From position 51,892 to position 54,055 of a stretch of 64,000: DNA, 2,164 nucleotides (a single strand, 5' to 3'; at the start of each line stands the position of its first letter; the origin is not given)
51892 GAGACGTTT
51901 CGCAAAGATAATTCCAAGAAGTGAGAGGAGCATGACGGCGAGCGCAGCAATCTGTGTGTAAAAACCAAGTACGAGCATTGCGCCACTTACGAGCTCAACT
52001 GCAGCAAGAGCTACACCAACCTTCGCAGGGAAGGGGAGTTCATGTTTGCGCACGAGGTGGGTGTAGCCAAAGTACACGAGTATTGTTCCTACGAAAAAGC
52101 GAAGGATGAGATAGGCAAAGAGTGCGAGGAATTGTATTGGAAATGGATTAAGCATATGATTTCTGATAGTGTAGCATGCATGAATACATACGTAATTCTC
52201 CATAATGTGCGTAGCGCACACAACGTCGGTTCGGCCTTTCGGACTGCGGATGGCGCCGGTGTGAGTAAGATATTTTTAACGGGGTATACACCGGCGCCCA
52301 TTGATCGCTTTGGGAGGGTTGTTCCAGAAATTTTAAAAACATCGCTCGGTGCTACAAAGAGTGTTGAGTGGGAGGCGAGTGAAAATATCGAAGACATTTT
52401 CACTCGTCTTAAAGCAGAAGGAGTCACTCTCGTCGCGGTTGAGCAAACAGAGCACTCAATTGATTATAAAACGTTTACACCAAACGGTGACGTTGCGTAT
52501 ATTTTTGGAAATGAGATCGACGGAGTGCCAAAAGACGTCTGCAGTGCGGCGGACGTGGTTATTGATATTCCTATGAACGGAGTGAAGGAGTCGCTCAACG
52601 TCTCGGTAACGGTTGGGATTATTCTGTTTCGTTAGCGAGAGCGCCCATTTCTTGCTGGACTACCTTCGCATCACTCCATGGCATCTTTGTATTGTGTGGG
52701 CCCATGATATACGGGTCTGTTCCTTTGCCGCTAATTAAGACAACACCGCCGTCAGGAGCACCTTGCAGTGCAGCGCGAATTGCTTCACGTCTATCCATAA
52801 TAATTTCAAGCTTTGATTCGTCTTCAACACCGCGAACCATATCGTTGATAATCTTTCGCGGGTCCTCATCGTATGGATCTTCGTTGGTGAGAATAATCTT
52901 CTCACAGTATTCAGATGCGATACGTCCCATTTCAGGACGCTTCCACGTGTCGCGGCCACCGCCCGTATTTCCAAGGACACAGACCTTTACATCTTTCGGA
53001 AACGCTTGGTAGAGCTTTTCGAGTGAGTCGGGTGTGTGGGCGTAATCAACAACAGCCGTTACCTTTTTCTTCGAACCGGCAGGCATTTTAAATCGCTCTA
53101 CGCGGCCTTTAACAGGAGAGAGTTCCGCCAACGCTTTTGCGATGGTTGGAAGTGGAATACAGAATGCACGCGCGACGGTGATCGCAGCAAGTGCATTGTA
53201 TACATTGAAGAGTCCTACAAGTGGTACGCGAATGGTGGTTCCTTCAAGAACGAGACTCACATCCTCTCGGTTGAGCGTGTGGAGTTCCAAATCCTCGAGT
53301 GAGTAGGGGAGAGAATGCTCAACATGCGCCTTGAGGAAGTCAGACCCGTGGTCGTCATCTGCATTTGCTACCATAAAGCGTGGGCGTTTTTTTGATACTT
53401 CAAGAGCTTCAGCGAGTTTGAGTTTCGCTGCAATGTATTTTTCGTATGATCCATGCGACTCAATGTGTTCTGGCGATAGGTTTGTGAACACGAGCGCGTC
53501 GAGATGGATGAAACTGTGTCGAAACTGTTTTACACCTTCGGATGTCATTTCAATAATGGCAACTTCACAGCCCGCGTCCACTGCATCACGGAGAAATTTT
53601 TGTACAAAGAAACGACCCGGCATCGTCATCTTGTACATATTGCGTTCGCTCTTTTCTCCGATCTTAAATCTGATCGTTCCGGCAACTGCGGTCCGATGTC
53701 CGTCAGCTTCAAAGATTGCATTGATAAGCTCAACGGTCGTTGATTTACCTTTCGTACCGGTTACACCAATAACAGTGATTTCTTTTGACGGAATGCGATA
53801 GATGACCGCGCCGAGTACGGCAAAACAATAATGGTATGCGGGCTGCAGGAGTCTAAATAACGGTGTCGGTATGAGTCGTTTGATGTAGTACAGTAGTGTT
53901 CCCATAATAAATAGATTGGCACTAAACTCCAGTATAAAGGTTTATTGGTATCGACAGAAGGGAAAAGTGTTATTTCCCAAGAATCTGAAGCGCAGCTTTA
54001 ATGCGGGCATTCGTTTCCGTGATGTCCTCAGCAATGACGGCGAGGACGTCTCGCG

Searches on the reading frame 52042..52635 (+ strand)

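Call 59: search_protein_families(library=pfam, proteins=[window:52042-52635:+])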
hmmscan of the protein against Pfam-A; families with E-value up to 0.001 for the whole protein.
window:52042-52635:+ (197 aa): 1 family
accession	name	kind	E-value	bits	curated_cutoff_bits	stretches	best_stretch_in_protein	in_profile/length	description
PF00588.24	SpoU_methylase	-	1e-31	110.4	29.7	1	49-196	2-142/142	SpoU rRNA Methylase family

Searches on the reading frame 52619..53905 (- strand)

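Call 59: search_protein_families(library=pfam, proteins=[window:52619-53905:-])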
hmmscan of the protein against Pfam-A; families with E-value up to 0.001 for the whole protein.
window:52619-53905:- (428 aa): 2 families
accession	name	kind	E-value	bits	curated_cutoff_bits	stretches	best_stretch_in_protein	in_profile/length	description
PF08245.18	Mur_ligase_M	-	9.9e-37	127.3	24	1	48-245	1-200/200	Mur ligase middle domain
PF02875.26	Mur_ligase_C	-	6.5e-22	79.2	28.4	1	271-395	2-127/127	Mur ligase, glutamate ligase domain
